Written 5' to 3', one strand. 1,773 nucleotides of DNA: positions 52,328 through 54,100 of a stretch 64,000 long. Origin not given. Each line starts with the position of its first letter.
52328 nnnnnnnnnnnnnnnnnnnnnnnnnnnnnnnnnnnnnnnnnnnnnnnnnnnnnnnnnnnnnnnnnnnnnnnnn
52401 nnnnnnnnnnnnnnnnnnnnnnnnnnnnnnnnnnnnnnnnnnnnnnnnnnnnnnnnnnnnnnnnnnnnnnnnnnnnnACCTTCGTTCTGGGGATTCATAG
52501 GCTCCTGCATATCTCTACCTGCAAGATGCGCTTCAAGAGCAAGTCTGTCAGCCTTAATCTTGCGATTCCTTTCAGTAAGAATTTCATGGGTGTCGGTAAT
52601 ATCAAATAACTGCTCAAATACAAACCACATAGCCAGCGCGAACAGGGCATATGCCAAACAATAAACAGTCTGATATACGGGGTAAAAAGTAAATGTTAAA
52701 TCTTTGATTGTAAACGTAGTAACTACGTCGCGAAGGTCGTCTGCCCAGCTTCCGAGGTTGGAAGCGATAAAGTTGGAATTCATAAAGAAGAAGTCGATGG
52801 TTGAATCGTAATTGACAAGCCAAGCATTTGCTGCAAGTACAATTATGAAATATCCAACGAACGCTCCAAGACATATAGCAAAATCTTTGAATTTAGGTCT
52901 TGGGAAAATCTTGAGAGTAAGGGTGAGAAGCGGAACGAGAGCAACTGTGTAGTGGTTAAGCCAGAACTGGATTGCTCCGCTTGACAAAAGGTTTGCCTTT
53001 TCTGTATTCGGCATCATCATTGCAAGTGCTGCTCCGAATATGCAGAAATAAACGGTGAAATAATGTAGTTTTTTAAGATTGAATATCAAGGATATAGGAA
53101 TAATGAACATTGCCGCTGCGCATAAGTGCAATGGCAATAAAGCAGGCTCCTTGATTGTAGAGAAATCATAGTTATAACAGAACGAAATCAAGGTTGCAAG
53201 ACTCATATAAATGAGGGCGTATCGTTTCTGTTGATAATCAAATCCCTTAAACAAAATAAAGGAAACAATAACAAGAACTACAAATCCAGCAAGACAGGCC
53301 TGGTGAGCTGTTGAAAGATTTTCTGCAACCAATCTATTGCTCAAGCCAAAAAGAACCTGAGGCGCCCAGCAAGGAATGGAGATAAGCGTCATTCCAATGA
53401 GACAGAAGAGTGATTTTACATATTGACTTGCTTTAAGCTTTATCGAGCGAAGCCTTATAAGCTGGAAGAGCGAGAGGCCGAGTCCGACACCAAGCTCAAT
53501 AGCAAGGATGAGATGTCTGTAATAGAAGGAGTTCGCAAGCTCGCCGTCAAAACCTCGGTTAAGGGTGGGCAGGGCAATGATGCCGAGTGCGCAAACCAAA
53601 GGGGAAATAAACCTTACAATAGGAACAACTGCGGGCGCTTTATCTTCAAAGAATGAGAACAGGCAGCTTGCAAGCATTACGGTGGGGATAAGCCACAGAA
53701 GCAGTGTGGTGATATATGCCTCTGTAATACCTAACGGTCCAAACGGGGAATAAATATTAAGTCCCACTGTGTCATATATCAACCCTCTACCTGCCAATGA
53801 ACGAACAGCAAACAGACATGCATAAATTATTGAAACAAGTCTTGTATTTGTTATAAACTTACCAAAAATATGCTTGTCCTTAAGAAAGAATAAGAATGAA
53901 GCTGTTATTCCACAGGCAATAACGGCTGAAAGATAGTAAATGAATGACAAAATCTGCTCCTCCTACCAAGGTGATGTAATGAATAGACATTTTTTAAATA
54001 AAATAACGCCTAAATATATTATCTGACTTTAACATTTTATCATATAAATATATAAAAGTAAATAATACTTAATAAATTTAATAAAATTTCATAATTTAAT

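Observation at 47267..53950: Four-gene envelope operon: giant membrane-domain/ABC-ATPase fusion, second permease, anchored Ig-like protein and beta-helix lipoprotein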

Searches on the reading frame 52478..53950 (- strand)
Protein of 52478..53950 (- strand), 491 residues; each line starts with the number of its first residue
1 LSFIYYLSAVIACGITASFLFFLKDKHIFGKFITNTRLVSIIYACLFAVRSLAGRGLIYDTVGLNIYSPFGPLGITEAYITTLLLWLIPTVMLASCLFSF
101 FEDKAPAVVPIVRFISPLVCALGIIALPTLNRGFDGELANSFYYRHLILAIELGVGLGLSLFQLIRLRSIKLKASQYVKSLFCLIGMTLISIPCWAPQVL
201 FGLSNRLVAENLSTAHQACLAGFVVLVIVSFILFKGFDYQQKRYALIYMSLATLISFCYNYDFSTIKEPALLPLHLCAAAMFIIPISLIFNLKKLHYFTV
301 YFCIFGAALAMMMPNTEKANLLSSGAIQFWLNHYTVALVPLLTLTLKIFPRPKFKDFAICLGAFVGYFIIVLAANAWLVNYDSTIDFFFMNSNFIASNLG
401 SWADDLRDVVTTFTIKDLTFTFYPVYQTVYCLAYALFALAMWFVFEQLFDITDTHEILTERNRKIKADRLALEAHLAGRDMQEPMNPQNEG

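Call 5: search_protein_families(library=ncbifam, proteins=[window:52478-53950:-], max_evalue=1)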
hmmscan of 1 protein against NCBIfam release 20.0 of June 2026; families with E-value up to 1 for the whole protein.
seq(491 aa): 1 family
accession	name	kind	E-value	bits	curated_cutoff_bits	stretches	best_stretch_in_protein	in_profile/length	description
TIGR02206.1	intg_mem_TP0381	subfamily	4.5e-14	52.3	75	1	212-381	6-177/222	TMEM164-related integral membrane acyltransferase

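Call 9: find_homologous_proteins(query=window:52499-53950:-, max_evalue=0.001)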
Query seq(484 aa) (484 aa): 216 proteins with E <= 0.001 among 8000 candidates; the best 120 are listed.
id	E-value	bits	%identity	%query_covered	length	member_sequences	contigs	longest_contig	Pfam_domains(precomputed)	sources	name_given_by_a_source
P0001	0.0e+0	1067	100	100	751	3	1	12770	PF14808.12,PF00005.34,PF13304.13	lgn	-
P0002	5.0e-267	904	95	88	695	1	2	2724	PF14808.12,PF00005.34,PF13304.13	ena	-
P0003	1.5e-240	817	76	100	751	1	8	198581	PF14808.12,PF00005.34,PF13304.13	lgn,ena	-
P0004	1.0e-219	748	68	100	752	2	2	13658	PF14808.12,PF00005.34,PF13304.13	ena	-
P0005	6.0e-171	588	55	99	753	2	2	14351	PF14808.12,PF00005.34,PF13304.13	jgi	-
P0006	7.1e-167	574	54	100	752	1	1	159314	PF14808.12,PF00005.34,PF13304.13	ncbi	-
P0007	9.2e-167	574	55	100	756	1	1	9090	PF14808.12,PF00005.34,PF13304.13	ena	-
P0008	1.1e-166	574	55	100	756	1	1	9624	PF14808.12,PF00005.34,PF13304.13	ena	-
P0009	8.1e-166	571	54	100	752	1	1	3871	PF14808.12,PF00005.34,PF13304.13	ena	-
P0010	8.1e-166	571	54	100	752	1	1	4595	PF14808.12,PF00005.34,PF13304.13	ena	-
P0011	4.3e-164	565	54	100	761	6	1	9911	PF14808.12,PF00005.34,PF13304.13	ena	-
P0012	5.9e-164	565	54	100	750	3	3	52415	PF14808.12,PF00005.34,PF13304.13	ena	-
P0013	2.4e-163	563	54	100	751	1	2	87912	PF14808.12,PF00005.34,PF13304.13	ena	-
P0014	3.1e-163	562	54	100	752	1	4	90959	PF14808.12,PF00005.34,PF13304.13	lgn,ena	-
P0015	2.7e-162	559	54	100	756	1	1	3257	PF14808.12,PF00005.34,PF13304.13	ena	-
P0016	8.2e-162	558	54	100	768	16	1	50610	PF14808.12,PF00005.34,PF13304.13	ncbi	-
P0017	1.0e-161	557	53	100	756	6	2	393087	PF14808.12,PF00005.34,PF13304.13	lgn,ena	-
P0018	4.8e-161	555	54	100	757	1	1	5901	PF14808.12,PF00005.34,PF13304.13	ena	-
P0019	5.5e-161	555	53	100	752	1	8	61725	PF14808.12,PF00005.34,PF13304.13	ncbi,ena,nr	ncbi:MAG: YwaF family protein [Clostridia bacterium]|nr:YwaF family protein [Clostridia bacterium]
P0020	7.7e-161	554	53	100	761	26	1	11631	PF14808.12,PF00005.34,PF13304.13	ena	-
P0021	5.5e-160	552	54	100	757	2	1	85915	PF14808.12,PF00005.34,PF13304.13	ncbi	-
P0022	6.7e-160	551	52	100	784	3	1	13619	PF14808.12,PF00005.34,PF13304.13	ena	-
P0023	1.7e-159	550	52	100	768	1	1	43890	PF14808.12,PF00005.34,PF13304.13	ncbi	-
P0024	1.0e-158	547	52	100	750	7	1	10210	PF14808.12,PF00005.34,PF13304.13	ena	-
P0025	2.0e-158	546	54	100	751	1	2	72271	PF14808.12,PF00005.34,PF13304.13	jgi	-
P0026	2.6e-158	546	54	100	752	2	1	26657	PF14808.12,PF00005.34,PF13304.13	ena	-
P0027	4.3e-158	545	52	100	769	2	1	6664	PF14808.12,PF00005.34,PF13304.13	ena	-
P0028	8.3e-158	544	52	99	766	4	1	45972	PF14808.12,PF00005.34,PF13304.13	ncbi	-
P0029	2.2e-157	543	52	100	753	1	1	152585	PF14808.12,PF00005.34,PF13304.13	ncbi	-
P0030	7.1e-157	541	52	100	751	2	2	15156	PF14808.12,PF00005.34,PF13304.13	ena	-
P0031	7.2e-157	541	52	100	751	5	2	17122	PF14808.12,PF00005.34,PF13304.13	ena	-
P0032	1.8e-156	540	53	100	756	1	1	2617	PF14808.12,PF00005.34,PF13304.13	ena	-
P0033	3.0e-156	539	52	100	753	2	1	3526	PF14808.12,PF00005.34,PF13304.13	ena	-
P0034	5.4e-156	538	53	100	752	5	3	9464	PF14808.12,PF00005.34,PF13304.13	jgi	-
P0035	6.0e-156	538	51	100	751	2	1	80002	PF14808.12,PF00005.34,PF13304.13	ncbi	-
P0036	1.0e-155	537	51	100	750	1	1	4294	PF14808.12,PF00005.34,PF13304.13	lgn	-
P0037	1.1e-155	537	52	100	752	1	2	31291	PF14808.12,PF00005.34,PF13304.13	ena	-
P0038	1.5e-155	537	52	100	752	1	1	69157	PF14808.12,PF00005.34,PF13304.13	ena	-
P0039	1.6e-155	537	51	100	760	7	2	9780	PF14808.12,PF00005.34,PF13304.13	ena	-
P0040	5.6e-155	535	50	100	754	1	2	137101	PF14808.12,PF00005.34,PF13304.13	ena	-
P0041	6.8e-155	535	51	100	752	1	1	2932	PF14808.12,PF00005.34,PF13304.13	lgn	-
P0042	9.5e-155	534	52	99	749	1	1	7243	PF14808.12,PF00005.34,PF13304.13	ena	-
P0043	1.1e-154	534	52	100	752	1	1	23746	PF14808.12,PF00005.34,PF13304.13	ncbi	-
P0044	1.7e-154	533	51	100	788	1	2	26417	PF14808.12,PF00005.34,PF13304.13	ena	-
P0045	2.9e-154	533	50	100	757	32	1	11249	PF14808.12,PF00005.34,PF13304.13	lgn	-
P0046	4.1e-154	532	51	100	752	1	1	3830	PF14808.12,PF00005.34,PF13304.13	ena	-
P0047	4.2e-154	532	52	99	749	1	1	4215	PF14808.12,PF00005.34,PF13304.13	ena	-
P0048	7.3e-154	531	50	99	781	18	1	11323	PF14808.12,PF00005.34,PF13304.13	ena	-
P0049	9.5e-154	531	50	100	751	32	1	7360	PF14808.12,PF00005.34,PF13304.13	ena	-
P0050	1.0e-153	531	52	98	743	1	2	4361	PF14808.12,PF00005.34,PF13304.13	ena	-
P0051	1.2e-153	531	51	100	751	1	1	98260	PF14808.12,PF00005.34,PF13304.13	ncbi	-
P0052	1.5e-153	530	51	100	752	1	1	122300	PF14808.12,PF00005.34,PF13304.13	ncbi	-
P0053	1.5e-153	530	52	100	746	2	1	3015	PF14808.12,PF00005.34,PF13304.13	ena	-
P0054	1.7e-153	530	51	99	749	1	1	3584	PF14808.12,PF00005.34,PF13304.13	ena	-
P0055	2.0e-153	530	51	100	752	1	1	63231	PF14808.12,PF00005.34,PF13304.13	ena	-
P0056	3.6e-153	529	52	100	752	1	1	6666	PF14808.12,PF00005.34,PF13304.13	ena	-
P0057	4.3e-153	529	52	100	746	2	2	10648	PF14808.12,PF00005.34,PF13304.13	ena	-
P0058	4.3e-153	529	51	100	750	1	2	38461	PF14808.12,PF00005.34,PF13304.13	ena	-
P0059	5.5e-153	528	51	100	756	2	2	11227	PF14808.12,PF00005.34,PF13304.13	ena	-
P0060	7.0e-153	528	51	100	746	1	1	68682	PF14808.12,PF00005.34,PF13304.13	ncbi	-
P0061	7.0e-153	528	51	99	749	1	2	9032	PF14808.12,PF00005.34,PF13304.13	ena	-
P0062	1.2e-152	527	51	100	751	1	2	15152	PF14808.12,PF00005.34,PF13304.13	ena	-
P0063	1.2e-152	527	52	100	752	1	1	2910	PF14808.12,PF00005.34,PF13304.13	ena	-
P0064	2.9e-152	526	51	100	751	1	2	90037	PF14808.12,PF00005.34,PF13304.13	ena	-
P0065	4.1e-152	526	50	100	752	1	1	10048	PF14808.12,PF00005.34,PF13304.13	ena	-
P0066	4.1e-152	526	50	100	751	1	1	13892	PF14808.12,PF00005.34,PF13304.13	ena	-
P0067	6.2e-152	525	50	100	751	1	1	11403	PF14808.12,PF00005.34,PF13304.13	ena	-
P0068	6.5e-152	525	51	100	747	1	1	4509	PF14808.12,PF00005.34,PF13304.13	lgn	-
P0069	6.9e-152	525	51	100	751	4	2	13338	PF14808.12,PF00005.34,PF13304.13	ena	-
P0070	1.2e-151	524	51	100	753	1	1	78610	PF14808.12,PF00005.34,PF13304.13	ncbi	-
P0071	1.2e-151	524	50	100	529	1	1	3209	PF14808.12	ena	-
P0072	2.2e-151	523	50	100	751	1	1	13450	PF14808.12,PF00005.34,PF13304.13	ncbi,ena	-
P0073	2.3e-151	523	51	100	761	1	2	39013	PF14808.12,PF00005.34,PF13304.13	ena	-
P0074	3.1e-151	523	52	100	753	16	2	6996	PF14808.12,PF00005.34,PF13304.13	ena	-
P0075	4.1e-151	522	50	100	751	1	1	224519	PF14808.12,PF00005.34,PF13304.13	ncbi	-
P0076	4.1e-151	522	50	100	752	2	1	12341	PF14808.12,PF00005.34,PF13304.13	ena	-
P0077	4.5e-151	522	50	100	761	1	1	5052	PF14808.12,PF00005.34,PF13304.13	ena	-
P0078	6.2e-151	522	50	100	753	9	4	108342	PF14808.12,PF00005.34,PF13304.13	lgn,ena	-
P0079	1.6e-150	520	50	100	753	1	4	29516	PF14808.12,PF00005.34,PF13304.13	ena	-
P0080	2.0e-150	520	50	100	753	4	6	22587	PF14808.12,PF00005.34,PF13304.13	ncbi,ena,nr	ncbi:MAG: ATP-binding cassette domain-containing protein [Ruminococcaceae bacterium]|nr:ATP-binding 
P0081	2.4e-150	520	51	100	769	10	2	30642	PF14808.12,PF00005.34,PF13304.13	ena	-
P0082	5.8e-150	518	50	100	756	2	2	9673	PF14808.12,PF00005.34,PF13304.13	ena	-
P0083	9.0e-150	518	50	100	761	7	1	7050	PF14808.12,PF00005.34,PF13304.13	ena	-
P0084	1.9e-149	517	52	100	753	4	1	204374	PF14808.12,PF00005.34,PF13304.13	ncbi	-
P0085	1.9e-149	517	52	94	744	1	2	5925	PF14808.12,PF00005.34,PF13304.13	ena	-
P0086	1.9e-149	517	50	100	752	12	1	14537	PF14808.12,PF00005.34,PF13304.13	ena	-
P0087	2.5e-149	516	50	100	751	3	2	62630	PF14808.12,PF00005.34,PF13304.13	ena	-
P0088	3.4e-149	516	49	100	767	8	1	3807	PF14808.12,PF00005.34,PF13304.13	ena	-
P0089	6.4e-149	515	50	100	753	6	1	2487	PF14808.12,PF00005.34,PF13304.13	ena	-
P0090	1.0e-148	514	49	100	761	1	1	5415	PF14808.12,PF00005.34,PF13304.13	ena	-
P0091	1.3e-148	514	49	100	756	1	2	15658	PF14808.12,PF00005.34,PF13304.13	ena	-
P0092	1.3e-148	514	50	100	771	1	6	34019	PF14808.12,PF00005.34,PF13304.13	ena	-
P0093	1.5e-148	514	50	100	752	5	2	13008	PF14808.12,PF00005.34,PF13304.13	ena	-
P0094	1.7e-148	514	51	100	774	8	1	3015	PF14808.12,PF00005.34,PF13304.13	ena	-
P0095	2.1e-148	513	50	100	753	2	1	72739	PF14808.12,PF00005.34,PF13304.13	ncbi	-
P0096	3.2e-148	513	49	100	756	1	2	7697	PF14808.12,PF00005.34,PF13304.13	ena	-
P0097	3.8e-148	512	49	100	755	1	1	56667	PF14808.12,PF00005.34,PF13304.13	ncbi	-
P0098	5.8e-148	512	49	100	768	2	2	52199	PF14808.12,PF00005.34,PF13304.13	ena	-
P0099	1.1e-147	511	50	99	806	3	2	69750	PF14808.12,PF00005.34,PF13304.13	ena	-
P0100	1.2e-147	511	50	100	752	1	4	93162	PF14808.12,PF00005.34,PF13304.13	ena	-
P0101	1.3e-147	511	53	93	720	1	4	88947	PF14808.12,PF00005.34,PF13304.13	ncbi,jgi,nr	ncbi:MAG: ATP-binding cassette domain-containing protein [Ruminococcaceae bacterium]|nr:ATP-binding 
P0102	1.3e-147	511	49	100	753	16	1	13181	PF14808.12,PF00005.34,PF13304.13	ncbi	-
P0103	1.9e-147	510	49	100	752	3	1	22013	PF14808.12,PF00005.34,PF13304.13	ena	-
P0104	2.0e-147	510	49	100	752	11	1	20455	PF14808.12,PF00005.34,PF13304.13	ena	-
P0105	3.6e-147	509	49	100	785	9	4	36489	PF14808.12,PF00005.34,PF13304.13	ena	-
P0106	3.9e-147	509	49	100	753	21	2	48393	PF14808.12,PF00005.34,PF13304.13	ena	-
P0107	4.1e-147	509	54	91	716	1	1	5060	PF14808.12,PF00005.34,PF13304.13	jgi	jgi:ABC-2 type transport system ATP-binding protein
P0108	4.9e-147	509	49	100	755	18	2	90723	PF14808.12,PF00005.34,PF13304.13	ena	-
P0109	6.0e-147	509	49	100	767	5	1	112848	PF14808.12,PF00005.34,PF13304.13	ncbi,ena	-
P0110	6.4e-147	508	53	93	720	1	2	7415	PF14808.12,PF00005.34,PF13304.13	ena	-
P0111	7.6e-147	508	49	100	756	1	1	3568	PF14808.12,PF00005.34,PF13304.13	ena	-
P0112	9.5e-147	508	53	93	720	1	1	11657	PF14808.12,PF00005.34,PF13304.13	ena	-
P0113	1.1e-146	508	49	100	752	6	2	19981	PF14808.12,PF00005.34,PF13304.13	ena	-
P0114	1.3e-146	507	49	100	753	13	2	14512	PF14808.12,PF00005.34,PF13304.13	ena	-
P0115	2.0e-146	507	50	100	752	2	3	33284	PF14808.12,PF00005.34,PF13304.13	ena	-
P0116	2.2e-146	507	53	93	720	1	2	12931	PF14808.12,PF00005.34,PF13304.13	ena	-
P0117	2.5e-146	506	49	100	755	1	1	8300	PF14808.12,PF00005.34,PF13304.13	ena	-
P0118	2.9e-146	506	49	100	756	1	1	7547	PF14808.12,PF00005.34,PF13304.13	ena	-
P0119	3.3e-146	506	49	100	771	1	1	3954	PF14808.12,PF00005.34,PF13304.13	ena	-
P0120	5.6e-146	505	50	100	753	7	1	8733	PF14808.12,PF00005.34,PF13304.13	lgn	-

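Call 33: search_protein_representatives(protein=window:52499-53950:-)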
Query: 484 residues. Proteins with E-value up to 0.001 (for the whole library): 191; up to 1e-10: 125; up to 1e-30: 49. The best 150 are listed.
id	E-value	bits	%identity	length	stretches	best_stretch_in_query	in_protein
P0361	5.2e-87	309.2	44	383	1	2-349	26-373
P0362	5.9e-66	239.8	89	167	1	18-143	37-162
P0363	3.8e-65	237.1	35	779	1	12-476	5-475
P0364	1.9e-62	228.2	34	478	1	3-471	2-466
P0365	3.3e-61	224.2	38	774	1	176-475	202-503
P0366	3.6e-61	224.0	36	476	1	68-470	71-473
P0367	2.0e-60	221.6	32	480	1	37-476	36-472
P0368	2.9e-59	217.7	34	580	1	37-484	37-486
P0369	1.3e-54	202.4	47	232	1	246-455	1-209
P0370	3.0e-53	197.9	34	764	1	42-464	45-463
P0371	1.2e-52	195.9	35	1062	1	144-484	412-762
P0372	1.1e-51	192.8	31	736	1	3-484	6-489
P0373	5.9e-51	190.3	40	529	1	212-467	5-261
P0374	7.4e-50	186.7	33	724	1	76-484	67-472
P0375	1.4e-49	185.8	32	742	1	4-484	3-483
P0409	8.1e-31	123.9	27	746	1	19-468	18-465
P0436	1.4e-20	90.1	24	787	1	7-474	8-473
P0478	1.1e-11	60.8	25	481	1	168-445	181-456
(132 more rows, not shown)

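Call 37: find_encoding_contigs(protein=P0017, flank=10000, max_places=2)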
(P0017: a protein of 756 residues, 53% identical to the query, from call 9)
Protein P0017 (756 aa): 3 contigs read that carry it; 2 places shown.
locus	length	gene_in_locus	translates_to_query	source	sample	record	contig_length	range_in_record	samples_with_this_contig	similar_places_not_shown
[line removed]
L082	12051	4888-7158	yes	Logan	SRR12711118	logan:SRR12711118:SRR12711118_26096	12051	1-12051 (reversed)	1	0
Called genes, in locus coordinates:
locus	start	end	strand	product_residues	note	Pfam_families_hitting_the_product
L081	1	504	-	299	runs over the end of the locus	PF01565:FAD_binding_4, PF02873:MurB_C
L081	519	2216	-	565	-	PF02463:SMC_N, PF13476:AAA_23, PF13304:AAA_21 (faint), PF02463:SMC_N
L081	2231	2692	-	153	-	PF01316:Arg_repressor, PF02863:Arg_repressor_C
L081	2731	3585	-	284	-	PF01513:NAD_kinase, PF20143:NAD_kinase_C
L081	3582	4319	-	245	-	PF01479:S4, PF01728:FtsJ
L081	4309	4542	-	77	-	PF02609:Exonuc_VII_S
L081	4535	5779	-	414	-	PF13742:tRNA_anti_2, PF01336:tRNA_anti-codon, PF02601:Exonuc_VII_L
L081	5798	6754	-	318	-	PF00814:TsaD, PF22521:HypF_C_2 (weak)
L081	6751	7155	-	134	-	PF01029:NusB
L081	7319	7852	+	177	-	PF11457:DUF3021 (weak)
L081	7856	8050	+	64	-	PF06107:DUF951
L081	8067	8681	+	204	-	PF01330:RuvA_N, PF14520:HHH_5, PF07499:RuvA_C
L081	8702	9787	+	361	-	PF06068:TIP49 (faint), PF05496:RuvB_N, PF00004:AAA, PF07728:AAA_5 (weak), PF17864:AAA_lid_4, PF05491:WHD_RuvB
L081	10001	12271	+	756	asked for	PF14808:TMEM164, PF00005:ABC_tran, PF13304:AAA_21 (faint)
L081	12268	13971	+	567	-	PF16949:ABC_tran_2 (weak)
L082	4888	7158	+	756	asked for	PF14808:TMEM164, PF00005:ABC_tran, PF13304:AAA_21 (faint)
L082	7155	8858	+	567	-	PF16949:ABC_tran_2 (weak)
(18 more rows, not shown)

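Call 58: find_encoding_contigs(protein=P0364, flank=7000, max_places=2)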
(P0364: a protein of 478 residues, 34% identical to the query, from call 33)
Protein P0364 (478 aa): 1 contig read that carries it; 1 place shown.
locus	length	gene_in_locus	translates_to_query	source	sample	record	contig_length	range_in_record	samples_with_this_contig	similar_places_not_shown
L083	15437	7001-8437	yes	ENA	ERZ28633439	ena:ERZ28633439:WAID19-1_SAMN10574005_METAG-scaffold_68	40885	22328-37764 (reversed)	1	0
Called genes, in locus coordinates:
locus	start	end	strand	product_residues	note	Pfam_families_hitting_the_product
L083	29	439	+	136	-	-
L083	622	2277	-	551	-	PF02065:Melibiase, PF16499:Melibiase_2 (faint)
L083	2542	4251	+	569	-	PF02690:Na_Pi_cotrans, PF01895:PhoU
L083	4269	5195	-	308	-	PF01695:IstB_IS21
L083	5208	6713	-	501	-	PF07261:DnaB_2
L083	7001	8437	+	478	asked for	PF14808:TMEM164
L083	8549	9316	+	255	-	PF00005:ABC_tran, PF13304:AAA_21 (weak)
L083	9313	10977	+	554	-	PF16949:ABC_tran_2 (faint)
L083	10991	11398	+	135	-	-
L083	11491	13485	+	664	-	-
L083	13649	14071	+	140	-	-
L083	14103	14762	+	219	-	PF03167:UDG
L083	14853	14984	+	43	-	-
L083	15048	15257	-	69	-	-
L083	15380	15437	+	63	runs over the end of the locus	-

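Call 76: find_encoding_contigs(protein=P0372, flank=7000, max_places=1)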
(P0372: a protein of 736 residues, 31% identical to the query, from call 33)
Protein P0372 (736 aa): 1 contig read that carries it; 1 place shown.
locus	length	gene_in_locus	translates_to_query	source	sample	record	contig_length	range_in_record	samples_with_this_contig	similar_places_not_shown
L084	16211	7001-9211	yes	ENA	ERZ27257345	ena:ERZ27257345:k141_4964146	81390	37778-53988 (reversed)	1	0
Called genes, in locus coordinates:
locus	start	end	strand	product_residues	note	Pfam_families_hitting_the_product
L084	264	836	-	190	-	PF28043:KwaA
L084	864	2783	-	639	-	-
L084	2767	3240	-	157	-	-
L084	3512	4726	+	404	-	-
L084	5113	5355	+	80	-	-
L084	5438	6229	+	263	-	PF00483:NTP_transferase, PF12804:NTP_transf_3 (weak)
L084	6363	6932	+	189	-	-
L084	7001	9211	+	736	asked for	PF14808:TMEM164, PF00005:ABC_tran, PF13304:AAA_21 (weak)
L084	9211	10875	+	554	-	PF09847:12TM_1 (weak), PF16949:ABC_tran_2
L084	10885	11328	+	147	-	-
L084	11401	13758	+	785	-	-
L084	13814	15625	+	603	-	PF00009:GTP_EFTU, PF22042:EF-G_D2, PF03144:GTP_EFTU_D2, PF00679:EFG_C, PF06421:LepA_C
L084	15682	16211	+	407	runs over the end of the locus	PF04055:Radical_SAM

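Call 77: find_encoding_contigs(protein=P0409, flank=7000, max_places=1)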
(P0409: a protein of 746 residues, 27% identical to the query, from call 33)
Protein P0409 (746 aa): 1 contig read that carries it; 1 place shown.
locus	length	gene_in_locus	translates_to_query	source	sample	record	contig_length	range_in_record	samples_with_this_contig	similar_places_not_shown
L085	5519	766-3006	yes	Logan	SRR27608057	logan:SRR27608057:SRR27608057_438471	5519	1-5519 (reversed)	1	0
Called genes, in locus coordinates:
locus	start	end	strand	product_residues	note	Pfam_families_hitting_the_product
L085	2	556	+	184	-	?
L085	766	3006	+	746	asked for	PF14808:TMEM164, PF00005:ABC_tran, PF13304:AAA_21 (faint)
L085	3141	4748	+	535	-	-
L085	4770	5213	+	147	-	-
